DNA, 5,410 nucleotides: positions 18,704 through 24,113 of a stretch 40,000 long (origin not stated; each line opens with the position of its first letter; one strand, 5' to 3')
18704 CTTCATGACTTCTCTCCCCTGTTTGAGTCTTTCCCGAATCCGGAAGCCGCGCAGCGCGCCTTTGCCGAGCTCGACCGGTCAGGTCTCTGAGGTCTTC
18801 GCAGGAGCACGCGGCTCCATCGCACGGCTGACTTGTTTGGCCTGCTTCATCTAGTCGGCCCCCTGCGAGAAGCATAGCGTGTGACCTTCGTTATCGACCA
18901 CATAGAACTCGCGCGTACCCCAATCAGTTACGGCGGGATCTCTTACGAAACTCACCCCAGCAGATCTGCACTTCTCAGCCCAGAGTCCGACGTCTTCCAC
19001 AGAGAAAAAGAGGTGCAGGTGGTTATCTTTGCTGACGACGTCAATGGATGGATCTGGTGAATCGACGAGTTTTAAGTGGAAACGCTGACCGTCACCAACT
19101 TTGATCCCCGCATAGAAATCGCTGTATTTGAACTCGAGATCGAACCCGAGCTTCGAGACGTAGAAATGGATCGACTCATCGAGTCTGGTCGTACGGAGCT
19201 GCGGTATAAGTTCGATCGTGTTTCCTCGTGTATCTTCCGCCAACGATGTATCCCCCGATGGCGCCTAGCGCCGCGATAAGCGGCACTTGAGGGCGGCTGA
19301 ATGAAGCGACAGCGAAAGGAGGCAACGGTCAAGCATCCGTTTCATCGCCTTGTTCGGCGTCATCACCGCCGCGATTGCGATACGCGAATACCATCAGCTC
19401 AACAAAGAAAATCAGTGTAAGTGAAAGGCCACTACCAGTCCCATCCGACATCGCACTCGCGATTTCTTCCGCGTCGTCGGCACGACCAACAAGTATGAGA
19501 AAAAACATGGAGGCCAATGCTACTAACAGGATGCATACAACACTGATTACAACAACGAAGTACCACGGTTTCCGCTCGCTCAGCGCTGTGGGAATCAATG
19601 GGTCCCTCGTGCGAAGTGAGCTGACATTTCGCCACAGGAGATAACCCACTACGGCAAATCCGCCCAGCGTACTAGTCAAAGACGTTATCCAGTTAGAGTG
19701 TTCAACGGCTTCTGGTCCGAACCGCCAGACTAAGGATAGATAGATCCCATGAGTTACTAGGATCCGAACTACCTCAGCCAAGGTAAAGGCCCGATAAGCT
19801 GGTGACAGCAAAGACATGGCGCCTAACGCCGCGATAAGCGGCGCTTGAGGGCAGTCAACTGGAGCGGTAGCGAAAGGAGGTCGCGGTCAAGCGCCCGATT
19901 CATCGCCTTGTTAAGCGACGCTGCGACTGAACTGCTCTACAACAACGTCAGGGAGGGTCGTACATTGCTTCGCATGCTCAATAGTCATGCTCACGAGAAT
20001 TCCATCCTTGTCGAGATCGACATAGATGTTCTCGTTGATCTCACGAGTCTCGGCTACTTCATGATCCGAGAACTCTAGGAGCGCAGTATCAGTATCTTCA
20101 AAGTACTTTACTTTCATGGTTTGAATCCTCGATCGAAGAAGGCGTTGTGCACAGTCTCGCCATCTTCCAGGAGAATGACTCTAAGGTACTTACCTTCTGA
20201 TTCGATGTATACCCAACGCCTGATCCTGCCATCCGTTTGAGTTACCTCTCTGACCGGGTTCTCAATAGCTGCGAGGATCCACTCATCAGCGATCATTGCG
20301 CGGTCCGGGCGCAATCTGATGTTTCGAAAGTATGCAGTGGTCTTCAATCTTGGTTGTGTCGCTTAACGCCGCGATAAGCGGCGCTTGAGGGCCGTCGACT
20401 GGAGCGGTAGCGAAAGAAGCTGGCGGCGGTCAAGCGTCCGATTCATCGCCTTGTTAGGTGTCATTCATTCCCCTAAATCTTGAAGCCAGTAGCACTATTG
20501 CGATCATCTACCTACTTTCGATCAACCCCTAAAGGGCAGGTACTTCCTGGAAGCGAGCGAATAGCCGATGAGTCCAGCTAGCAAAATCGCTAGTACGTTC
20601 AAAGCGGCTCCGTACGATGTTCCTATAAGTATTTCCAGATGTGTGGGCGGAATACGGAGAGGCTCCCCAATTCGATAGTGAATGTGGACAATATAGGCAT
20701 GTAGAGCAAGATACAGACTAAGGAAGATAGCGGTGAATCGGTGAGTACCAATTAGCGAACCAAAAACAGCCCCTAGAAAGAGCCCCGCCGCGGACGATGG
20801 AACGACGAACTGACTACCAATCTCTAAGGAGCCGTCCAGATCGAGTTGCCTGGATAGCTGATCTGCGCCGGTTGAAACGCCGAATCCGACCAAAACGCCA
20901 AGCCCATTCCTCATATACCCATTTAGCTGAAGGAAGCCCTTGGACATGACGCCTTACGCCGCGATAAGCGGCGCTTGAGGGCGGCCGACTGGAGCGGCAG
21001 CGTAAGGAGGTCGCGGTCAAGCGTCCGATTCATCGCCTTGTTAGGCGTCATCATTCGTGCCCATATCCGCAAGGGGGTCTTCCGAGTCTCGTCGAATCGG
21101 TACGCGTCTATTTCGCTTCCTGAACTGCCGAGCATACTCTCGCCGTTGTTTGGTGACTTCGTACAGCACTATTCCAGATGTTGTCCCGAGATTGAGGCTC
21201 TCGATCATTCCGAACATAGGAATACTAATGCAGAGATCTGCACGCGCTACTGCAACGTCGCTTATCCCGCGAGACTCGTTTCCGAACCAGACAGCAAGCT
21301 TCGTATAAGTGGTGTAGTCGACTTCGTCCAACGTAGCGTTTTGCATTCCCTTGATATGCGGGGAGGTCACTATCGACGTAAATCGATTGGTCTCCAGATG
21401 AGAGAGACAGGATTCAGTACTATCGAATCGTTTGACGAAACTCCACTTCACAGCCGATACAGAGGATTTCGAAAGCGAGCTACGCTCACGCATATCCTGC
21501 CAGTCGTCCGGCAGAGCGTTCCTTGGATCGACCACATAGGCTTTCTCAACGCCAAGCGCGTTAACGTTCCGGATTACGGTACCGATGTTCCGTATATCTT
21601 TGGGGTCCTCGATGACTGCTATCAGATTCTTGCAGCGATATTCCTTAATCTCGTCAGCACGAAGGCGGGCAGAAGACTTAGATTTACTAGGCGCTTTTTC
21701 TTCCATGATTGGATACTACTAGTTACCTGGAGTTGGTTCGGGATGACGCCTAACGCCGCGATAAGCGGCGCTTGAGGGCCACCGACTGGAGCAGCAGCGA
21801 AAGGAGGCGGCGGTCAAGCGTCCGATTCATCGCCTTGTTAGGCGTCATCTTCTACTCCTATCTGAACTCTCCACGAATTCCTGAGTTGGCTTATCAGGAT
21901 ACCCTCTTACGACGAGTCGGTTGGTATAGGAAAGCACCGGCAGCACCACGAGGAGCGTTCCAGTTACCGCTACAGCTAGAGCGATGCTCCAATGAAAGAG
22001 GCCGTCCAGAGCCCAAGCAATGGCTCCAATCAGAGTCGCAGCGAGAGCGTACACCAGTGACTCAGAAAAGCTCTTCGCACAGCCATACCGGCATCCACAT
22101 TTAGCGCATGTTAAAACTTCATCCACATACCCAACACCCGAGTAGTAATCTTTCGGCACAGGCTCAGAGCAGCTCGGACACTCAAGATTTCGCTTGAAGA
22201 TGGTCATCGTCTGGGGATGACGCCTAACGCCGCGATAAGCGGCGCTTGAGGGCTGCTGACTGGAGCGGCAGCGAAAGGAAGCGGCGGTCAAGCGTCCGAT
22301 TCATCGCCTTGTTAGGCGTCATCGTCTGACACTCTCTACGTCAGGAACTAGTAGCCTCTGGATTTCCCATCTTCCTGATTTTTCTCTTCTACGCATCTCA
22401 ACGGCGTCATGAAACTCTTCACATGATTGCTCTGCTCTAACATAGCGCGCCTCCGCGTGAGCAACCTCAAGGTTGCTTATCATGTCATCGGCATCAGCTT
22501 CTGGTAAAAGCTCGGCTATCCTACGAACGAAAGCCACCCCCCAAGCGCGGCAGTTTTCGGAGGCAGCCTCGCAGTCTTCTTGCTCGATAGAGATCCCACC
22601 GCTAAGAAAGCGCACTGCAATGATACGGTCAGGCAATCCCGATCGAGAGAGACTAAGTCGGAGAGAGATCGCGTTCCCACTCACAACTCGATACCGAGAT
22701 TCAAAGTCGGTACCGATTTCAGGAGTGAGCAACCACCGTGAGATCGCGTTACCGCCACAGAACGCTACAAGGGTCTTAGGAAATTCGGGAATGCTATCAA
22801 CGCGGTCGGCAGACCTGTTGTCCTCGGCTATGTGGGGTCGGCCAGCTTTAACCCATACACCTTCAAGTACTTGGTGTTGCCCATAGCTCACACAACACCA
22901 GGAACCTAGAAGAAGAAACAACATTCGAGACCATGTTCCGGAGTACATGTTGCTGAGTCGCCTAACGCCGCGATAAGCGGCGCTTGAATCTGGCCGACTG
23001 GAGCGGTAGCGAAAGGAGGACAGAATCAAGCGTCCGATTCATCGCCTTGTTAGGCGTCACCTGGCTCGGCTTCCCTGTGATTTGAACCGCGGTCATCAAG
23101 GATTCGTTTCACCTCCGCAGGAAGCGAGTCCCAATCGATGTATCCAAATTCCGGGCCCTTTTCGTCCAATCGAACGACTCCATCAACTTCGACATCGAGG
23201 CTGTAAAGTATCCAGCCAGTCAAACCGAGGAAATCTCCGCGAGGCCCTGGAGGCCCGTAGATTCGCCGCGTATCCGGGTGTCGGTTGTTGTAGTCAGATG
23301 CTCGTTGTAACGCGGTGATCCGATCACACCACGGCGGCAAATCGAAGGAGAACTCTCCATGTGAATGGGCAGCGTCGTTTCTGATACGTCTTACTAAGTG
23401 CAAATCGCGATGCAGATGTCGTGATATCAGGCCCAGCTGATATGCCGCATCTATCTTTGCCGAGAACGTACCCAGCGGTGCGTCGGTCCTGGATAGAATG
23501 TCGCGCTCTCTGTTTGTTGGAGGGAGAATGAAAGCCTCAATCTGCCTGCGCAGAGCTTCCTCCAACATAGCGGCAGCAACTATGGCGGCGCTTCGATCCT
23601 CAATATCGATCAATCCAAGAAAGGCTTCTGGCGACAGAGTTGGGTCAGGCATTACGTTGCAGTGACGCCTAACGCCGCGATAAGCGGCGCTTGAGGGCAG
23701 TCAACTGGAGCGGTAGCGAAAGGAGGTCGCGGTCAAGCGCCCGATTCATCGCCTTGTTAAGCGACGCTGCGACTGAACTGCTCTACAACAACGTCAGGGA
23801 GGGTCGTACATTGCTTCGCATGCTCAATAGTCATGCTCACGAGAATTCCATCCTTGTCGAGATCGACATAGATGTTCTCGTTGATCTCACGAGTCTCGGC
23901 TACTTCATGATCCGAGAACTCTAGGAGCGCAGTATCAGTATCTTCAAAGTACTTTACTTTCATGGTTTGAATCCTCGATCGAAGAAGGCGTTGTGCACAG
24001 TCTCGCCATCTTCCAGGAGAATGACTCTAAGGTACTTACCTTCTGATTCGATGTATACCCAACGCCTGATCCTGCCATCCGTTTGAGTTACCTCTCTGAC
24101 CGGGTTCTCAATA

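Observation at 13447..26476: Complete sedentary-type chromosomal integron: intact intI, attI core and at least 13 attC-bounded cassettes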

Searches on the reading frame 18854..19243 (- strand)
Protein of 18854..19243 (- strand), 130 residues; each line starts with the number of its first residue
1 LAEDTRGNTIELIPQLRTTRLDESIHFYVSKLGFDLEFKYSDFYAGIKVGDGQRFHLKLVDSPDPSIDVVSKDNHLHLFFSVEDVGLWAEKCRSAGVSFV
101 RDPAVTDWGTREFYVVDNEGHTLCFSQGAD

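Call 21: search_protein_families(library=pfam, max_evalue=0.01, proteins=[window:18854-19243:-])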
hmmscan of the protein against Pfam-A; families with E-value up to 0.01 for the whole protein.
window:18854-19243:- (130 aa): 3 families
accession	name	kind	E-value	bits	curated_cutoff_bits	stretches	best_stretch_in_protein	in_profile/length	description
PF00903.31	Glyoxalase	-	5.6e-17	62.7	20.6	1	16-125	7-121/121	Glyoxalase/Bleomycin resistance protein/Dioxygenase superfamily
PF12681.13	Glyoxalase_2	-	9.8e-08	32.4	30.1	1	20-123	10-111/118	Glyoxalase-like domain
PF18029.7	Glyoxalase_6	-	1.1e-05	26.5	23.6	1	18-125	6-105/106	Glyoxalase-like domain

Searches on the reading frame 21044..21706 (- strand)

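Call 20: search_protein_families(library=pfam, max_evalue=0.01, proteins=[window:21044-21706:-])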
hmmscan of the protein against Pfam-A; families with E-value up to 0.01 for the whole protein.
window:21044-21706:- (221 aa): 1 family
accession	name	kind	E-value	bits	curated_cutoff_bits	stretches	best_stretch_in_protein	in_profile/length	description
PF00588.24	SpoU_methylase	-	1.5e-26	93.7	29.7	1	28-182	2-142/142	SpoU rRNA Methylase family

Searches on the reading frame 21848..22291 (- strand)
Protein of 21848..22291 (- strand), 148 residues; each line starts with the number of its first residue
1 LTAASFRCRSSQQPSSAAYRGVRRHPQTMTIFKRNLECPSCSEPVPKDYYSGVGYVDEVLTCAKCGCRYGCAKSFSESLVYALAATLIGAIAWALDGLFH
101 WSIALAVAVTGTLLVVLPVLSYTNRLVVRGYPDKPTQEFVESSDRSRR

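Call 20: search_protein_families(library=pfam, max_evalue=0.01, proteins=[window:21848-22291:-])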
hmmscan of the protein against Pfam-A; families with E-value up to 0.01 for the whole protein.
window:21848-22291:- (148 aa): 0 families

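Call 72: search_protein_families(library=ncbifam, max_evalue=0.01, proteins=[window:21848-22207:-])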
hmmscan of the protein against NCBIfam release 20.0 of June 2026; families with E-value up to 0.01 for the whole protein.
window:21848-22207:- (120 aa): 1 family
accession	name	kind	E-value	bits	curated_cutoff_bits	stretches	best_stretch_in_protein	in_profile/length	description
TIGR04104.1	cxxc_20_cxxc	subfamily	0.0034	17.7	45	0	9-91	2-82/93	TIGR04104 family putative zinc finger protein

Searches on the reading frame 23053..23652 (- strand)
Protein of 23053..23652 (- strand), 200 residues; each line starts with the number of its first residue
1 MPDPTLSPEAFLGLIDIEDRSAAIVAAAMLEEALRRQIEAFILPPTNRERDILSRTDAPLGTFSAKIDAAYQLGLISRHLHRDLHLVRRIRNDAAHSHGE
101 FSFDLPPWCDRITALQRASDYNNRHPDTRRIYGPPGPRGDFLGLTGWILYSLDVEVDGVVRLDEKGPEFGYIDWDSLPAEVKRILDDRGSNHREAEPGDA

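Call 20: search_protein_families(library=pfam, max_evalue=0.01, proteins=[window:23053-23652:-])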
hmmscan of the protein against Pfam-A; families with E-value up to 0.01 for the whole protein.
window:23053-23652:- (200 aa): 2 families
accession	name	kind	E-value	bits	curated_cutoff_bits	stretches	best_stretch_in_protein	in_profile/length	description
PF13643.11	DUF4145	-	5.4e-05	23.6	23.1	1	21-100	13-74/88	Domain of unknown function (DUF4145)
PF05068.17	MtlR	-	0.00044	20.6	25.2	1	55-121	54-120/165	Mannitol repressor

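Call 72: search_protein_families(library=ncbifam, max_evalue=0.01, proteins=[window:23053-23652:-])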
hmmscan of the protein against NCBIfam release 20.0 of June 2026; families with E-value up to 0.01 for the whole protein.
window:23053-23652:- (200 aa): 1 family
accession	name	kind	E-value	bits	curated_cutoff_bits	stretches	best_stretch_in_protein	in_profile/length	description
NF008234.1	PRK11001.1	subfamily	5.7e-05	23.2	149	1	54-123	53-122/170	MltR family transcriptional regulator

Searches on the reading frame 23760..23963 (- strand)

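Call 20: search_protein_families(library=pfam, max_evalue=0.01, proteins=[window:23760-23963:-])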
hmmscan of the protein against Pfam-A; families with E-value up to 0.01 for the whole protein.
window:23760-23963:- (68 aa): 1 family
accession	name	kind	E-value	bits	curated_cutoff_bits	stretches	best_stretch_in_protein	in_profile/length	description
PF10049.14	DUF2283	-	4.3e-16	59.2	23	1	2-50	1-49/49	Protein of unknown function (DUF2283)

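Call 72: search_protein_families(library=ncbifam, max_evalue=0.01, proteins=[window:23760-23963:-])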
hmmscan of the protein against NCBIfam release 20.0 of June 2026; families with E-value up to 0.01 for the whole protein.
window:23760-23963:- (68 aa): 0 families
